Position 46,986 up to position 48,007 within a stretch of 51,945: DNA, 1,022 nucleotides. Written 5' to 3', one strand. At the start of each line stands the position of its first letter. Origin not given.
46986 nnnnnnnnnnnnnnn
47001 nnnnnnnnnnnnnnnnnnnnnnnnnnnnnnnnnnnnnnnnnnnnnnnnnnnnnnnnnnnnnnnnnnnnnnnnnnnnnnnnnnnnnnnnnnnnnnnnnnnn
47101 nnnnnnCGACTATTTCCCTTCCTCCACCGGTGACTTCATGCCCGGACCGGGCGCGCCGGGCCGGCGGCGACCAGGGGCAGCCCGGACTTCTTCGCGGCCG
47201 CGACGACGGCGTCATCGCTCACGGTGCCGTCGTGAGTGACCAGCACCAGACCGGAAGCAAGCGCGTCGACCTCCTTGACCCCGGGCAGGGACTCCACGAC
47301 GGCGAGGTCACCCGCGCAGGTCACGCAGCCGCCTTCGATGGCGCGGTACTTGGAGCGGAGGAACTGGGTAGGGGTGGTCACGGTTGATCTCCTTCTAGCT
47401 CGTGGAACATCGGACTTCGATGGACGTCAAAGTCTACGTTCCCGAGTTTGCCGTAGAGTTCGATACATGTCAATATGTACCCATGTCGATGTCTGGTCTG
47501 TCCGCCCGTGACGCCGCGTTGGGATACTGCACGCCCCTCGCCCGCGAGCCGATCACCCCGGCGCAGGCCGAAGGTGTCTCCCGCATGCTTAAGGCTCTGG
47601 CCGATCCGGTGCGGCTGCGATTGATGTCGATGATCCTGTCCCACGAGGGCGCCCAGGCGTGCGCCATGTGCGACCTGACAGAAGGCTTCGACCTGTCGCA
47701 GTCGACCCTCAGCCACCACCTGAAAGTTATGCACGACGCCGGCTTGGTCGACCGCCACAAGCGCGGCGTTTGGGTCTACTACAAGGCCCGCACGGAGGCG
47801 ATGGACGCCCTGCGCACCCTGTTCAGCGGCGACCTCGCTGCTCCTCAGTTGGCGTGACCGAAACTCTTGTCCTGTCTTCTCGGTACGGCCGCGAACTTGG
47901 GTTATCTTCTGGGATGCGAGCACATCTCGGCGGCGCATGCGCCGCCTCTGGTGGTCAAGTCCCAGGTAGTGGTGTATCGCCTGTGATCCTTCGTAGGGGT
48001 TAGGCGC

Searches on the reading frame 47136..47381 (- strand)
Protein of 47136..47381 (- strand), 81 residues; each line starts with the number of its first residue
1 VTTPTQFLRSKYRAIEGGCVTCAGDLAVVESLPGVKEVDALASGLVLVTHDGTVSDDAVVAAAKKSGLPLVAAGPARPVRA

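Call 19: search_protein_families(library=pfam, proteins=[window:47136-47381:-])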
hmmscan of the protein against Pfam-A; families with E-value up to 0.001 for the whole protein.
window:47136-47381:- (81 aa): 0 families

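Call 25: find_encoding_contigs(protein=window:47136-47381:-, flank=8000, max_places=10)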
Protein window:47136-47381:- (81 aa): 24 contigs read that carry it; 10 places shown.
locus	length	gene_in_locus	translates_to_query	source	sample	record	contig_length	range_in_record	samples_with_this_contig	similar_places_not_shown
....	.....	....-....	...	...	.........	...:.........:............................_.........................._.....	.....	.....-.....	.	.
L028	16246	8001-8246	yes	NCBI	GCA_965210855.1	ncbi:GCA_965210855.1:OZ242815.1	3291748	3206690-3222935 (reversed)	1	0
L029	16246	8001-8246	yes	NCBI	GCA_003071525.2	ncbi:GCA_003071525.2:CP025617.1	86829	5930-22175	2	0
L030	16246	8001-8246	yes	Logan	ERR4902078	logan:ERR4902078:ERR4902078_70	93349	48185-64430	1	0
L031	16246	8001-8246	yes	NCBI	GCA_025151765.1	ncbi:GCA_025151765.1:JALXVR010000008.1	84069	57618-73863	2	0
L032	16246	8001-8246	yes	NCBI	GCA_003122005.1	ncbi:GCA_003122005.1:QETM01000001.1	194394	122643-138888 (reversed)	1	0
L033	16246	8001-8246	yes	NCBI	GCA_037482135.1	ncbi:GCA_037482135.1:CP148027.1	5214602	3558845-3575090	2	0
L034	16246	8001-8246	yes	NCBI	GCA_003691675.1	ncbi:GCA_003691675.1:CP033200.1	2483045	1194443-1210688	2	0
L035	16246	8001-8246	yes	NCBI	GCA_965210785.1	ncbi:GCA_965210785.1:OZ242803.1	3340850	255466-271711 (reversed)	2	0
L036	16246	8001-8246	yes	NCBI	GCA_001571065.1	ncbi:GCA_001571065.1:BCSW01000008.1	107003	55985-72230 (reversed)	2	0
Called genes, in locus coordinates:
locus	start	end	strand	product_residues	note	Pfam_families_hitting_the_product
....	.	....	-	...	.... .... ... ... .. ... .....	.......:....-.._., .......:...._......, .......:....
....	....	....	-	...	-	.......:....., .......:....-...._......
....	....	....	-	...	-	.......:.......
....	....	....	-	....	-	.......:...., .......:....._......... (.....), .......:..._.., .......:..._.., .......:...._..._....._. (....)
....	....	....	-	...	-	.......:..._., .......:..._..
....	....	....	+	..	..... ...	-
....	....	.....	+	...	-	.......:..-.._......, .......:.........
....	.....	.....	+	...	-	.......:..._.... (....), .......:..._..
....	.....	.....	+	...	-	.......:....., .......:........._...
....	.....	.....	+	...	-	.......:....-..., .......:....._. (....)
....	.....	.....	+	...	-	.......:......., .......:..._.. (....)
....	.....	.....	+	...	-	-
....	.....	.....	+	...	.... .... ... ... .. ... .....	-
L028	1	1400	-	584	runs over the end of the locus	PF14457:Prok-E2_A, PF26398:Cap2_linker, PF00899:ThiF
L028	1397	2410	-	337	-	PF18144:SMODS, PF21654:DncV-like_NTFase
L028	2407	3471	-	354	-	PF01734:Patatin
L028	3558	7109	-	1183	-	PF08751:TrwC, PF01443:Viral_helicase1 (faint), PF13245:AAA_19, PF13604:AAA_30, PF22232:TraI_hel_assoc_N (weak)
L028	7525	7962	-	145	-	PF01022:HTH_5, PF12840:HTH_20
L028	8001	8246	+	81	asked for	-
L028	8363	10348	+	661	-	PF00122:E1-E2_ATPase, PF00702:Hydrolase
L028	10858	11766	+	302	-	PF00165:HTH_AraC (weak), PF12833:HTH_18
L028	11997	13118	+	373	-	PF08401:ArdcN, PF06114:Peptidase_M78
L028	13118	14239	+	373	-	PF09250:Prim-Pol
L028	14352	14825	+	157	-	-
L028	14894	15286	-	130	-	PF08818:DUF1801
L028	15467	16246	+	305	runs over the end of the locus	PF01609:DDE_Tnp_1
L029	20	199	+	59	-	-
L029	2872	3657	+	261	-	PF25199:nSTAND_NTPase5 (faint), PF01695:IstB_IS21, PF00308:Bac_DnaA (weak), PF13401:AAA_22 (faint)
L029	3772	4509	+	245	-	PF01738:DLH (faint), PF02129:Peptidase_S15, PF03959:FSH1 (weak), PF12146:Hydrolase_4, PF20434:BD-FAE (faint), PF00561:Abhydrolase_1, PF12697:Abhydrolase_6, PF00326:Peptidase_S9 (weak)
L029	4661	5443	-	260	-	PF00561:Abhydrolase_1, PF12146:Hydrolase_4, PF12697:Abhydrolase_6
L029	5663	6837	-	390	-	PF01527:HTH_Tnp_1 (weak), PF00665:rve, PF13683:rve_3 (weak)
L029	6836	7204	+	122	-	-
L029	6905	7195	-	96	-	-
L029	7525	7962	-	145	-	PF01022:HTH_5, PF12840:HTH_20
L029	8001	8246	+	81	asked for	-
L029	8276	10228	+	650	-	PF00122:E1-E2_ATPase, PF00702:Hydrolase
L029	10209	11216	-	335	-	PF13011:LZ_Tnp_IS481, PF13384:HTH_23, PF13518:HTH_28, PF13551:HTH_29, PF13565:HTH_32, PF00665:rve, PF13683:rve_3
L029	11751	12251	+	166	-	-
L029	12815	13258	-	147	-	-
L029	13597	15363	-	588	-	PF01551:Peptidase_M23, PF00877:NLPC_P60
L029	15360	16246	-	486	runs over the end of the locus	-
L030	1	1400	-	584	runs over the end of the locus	PF14457:Prok-E2_A, PF26398:Cap2_linker, PF00899:ThiF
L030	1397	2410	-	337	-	PF18144:SMODS, PF21654:DncV-like_NTFase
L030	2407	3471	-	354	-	PF01734:Patatin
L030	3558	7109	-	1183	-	PF08751:TrwC, PF01443:Viral_helicase1 (faint), PF13245:AAA_19, PF13604:AAA_30, PF22232:TraI_hel_assoc_N (weak)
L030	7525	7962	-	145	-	PF01022:HTH_5, PF12840:HTH_20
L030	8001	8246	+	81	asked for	-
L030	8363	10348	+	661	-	PF00122:E1-E2_ATPase, PF00702:Hydrolase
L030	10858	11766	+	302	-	PF00165:HTH_AraC (weak), PF12833:HTH_18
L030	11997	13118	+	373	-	PF08401:ArdcN, PF06114:Peptidase_M78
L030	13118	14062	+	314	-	PF09250:Prim-Pol, PF08708:PriCT_1 (weak)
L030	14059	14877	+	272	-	PF10935:DUF2637, PF13384:HTH_23, PF13936:HTH_38 (weak)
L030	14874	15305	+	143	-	-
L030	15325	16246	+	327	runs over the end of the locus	-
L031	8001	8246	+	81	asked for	-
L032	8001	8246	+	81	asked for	-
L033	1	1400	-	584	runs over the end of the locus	PF14457:Prok-E2_A, PF26398:Cap2_linker, PF00899:ThiF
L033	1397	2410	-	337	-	PF18144:SMODS, PF21654:DncV-like_NTFase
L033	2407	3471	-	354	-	PF01734:Patatin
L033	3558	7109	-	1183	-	PF08751:TrwC, PF01443:Viral_helicase1 (faint), PF13245:AAA_19, PF13604:AAA_30, PF22232:TraI_hel_assoc_N (weak)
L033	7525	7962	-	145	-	PF01022:HTH_5, PF12840:HTH_20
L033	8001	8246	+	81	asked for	-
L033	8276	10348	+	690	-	PF00122:E1-E2_ATPase, PF00702:Hydrolase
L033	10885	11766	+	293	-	PF00165:HTH_AraC (weak), PF12833:HTH_18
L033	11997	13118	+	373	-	PF08401:ArdcN, PF06114:Peptidase_M78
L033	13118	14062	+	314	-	PF09250:Prim-Pol, PF08708:PriCT_1 (weak)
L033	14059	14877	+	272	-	PF10935:DUF2637, PF13384:HTH_23, PF13936:HTH_38 (weak)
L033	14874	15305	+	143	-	-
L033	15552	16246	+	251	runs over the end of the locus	-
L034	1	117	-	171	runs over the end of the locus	PF02577:BFN_dom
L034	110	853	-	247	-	PF00376:MerR (weak), PF13411:MerR_1, PF28507:Rv1828_C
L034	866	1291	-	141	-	PF16697:Yop-YscD_cpl, PF00498:FHA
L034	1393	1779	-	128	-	PF01597:GCV_H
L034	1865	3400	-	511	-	PF07690:MFS_1, PF00854:PTR2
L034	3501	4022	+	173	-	PF00156:Pribosyltran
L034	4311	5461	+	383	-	PF01527:HTH_Tnp_1, PF13384:HTH_23 (weak), PF13551:HTH_29 (faint), PF13276:HTH_21, PF00665:rve, PF13358:DDE_3 (weak), PF13683:rve_3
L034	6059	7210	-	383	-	PF16289:PIN_12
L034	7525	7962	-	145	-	PF01022:HTH_5, PF12840:HTH_20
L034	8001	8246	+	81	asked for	-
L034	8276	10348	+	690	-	PF00122:E1-E2_ATPase, PF00702:Hydrolase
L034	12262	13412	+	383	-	PF01527:HTH_Tnp_1, PF13384:HTH_23 (weak), PF13551:HTH_29 (faint), PF13276:HTH_21, PF00665:rve, PF13358:DDE_3 (weak), PF13683:rve_3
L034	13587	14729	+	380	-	PF01699:Na_Ca_ex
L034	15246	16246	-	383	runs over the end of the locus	PF01527:HTH_Tnp_1, PF13384:HTH_23 (weak), PF13551:HTH_29 (faint), PF13276:HTH_21, PF00665:rve, PF13358:DDE_3 (weak), PF13683:rve_3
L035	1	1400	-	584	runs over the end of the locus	PF14457:Prok-E2_A, PF26398:Cap2_linker, PF00899:ThiF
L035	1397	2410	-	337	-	PF18144:SMODS, PF21654:DncV-like_NTFase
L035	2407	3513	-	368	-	PF01734:Patatin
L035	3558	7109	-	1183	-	PF08751:TrwC, PF01443:Viral_helicase1 (faint), PF13245:AAA_19, PF13604:AAA_30, PF22232:TraI_hel_assoc_N (weak)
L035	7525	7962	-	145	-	PF01022:HTH_5, PF12840:HTH_20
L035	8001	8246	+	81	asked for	-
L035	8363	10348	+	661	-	PF00122:E1-E2_ATPase, PF00702:Hydrolase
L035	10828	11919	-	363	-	PF13384:HTH_23 (weak), PF01418:HTH_6 (faint), PF13518:HTH_28 (weak), PF13551:HTH_29, PF13565:HTH_32, PF13358:DDE_3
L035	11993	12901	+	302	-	PF00165:HTH_AraC (weak), PF12833:HTH_18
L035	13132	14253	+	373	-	PF08401:ArdcN, PF06114:Peptidase_M78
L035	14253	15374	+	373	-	PF09250:Prim-Pol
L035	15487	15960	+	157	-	-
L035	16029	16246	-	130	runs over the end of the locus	PF08818:DUF1801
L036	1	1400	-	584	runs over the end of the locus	PF14457:Prok-E2_A, PF26398:Cap2_linker, PF00899:ThiF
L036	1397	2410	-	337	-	PF18144:SMODS, PF21654:DncV-like_NTFase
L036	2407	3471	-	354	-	PF01734:Patatin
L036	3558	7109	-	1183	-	PF08751:TrwC, PF01443:Viral_helicase1 (faint), PF13245:AAA_19, PF13604:AAA_30, PF22232:TraI_hel_assoc_N (weak)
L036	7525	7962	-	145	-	PF01022:HTH_5, PF12840:HTH_20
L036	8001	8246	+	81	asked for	-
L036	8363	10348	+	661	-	PF00122:E1-E2_ATPase, PF00702:Hydrolase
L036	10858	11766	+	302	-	PF00165:HTH_AraC (weak), PF12833:HTH_18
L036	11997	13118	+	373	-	PF08401:ArdcN, PF06114:Peptidase_M78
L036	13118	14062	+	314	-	PF09250:Prim-Pol, PF08708:PriCT_1 (weak)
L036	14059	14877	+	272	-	PF10935:DUF2637, PF13384:HTH_23, PF13936:HTH_38 (weak)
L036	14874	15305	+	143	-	-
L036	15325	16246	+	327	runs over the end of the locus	-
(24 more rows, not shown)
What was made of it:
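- Tried and rejected: The full-length source contexts came from call 25.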

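Call 43: search_protein_families(library=ncbifam, proteins=[window:47136-47381:-], max_evalue=0.001)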
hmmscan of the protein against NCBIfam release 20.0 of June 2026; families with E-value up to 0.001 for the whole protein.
window:47136-47381:- (81 aa): 0 families

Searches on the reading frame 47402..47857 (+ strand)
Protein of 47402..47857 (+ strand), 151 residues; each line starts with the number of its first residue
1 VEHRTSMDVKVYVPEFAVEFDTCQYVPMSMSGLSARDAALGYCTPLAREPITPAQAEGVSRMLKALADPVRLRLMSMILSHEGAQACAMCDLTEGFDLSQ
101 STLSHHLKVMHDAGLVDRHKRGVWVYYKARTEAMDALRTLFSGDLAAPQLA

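Call 19: search_protein_families(library=pfam, proteins=[window:47402-47857:+])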
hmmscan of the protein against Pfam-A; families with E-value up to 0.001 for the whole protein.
window:47402-47857:+ (151 aa): 3 families
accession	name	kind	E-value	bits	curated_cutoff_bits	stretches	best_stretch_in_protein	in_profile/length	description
PF01022.26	HTH_5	-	1e-12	48.1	22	1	68-117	1-46/47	Bacterial regulatory protein, arsR family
PF12840.13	HTH_20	-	3.3e-10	40.2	27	1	66-118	1-50/51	Helix-turn-helix domain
PF12802.13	MarR_2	-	1.8e-05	25.3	27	1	71-119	7-53/61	MarR family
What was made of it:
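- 47402..47857 (+): ArsR/SmtB-family metalloregulator, divergent from the pump. PF01022 (call 19).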

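Call 23: find_encoding_contigs(protein=window:47402-47857:+, flank=8000, max_places=10)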
Protein window:47402-47857:+ (151 aa): no gene with exactly this product is on record in the collection.
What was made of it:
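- Tried and rejected: Exact-protein look-up of the 151-aa ArsR ORF (call 23).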

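Call 43: search_protein_families(library=ncbifam, proteins=[window:47402-47857:+], max_evalue=0.001)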
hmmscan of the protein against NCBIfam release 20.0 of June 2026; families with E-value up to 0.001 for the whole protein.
window:47402-47857:+ (151 aa): 9 families
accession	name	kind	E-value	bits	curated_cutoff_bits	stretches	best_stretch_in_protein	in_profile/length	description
NF041413.1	ArsR_Rv2640c_fam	equivalog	3.7e-27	95.1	155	1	43-141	16-113/118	Rv2640c family ArsR-like transcriptional regulator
NF033788.1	HTH_metalloreg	subfamily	4e-24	84.2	55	1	60-137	2-76/77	metalloregulator ArsR/SmtB family transcription factor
NF033789.1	repress_SdpR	subfamily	9.7e-14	51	100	1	63-137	2-72/79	autorepressor SdpR family transcription factor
NF007528.0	PRK10141.1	subfamily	1.9e-09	37.4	97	1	61-129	8-73/117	metalloregulator ArsR/SmtB family transcription factor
NF045707.1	Dbac_1936_reg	equivalog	2.7e-09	37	115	1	59-138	7-83/99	ArsR/SmtB-type metalloregulator TsoR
NF040642.1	sulf_sens_BigR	equivalog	3e-09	36.8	155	1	54-133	5-80/95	sulfite-sensing transcriptional repressor BigR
NF047906.1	CdPbTransRegCmtR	equivalog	1e-08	35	150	1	55-141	7-90/104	Cd(II)/Pb(II)-sensing metalloregulatory transcriptional regulator CmtR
NF052532.1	TransRegPagRBaca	equivalog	3.9e-07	30.1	170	1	56-132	14-86/99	transcriptional repressor PagR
NF053755.1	MsvR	equivalog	0.00051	19.8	220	1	62-119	6-59/236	transcriptional factor MsvR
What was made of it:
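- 47402..47857 (+): NF033788 at 84 bits against a cutoff of 55 (call 43).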
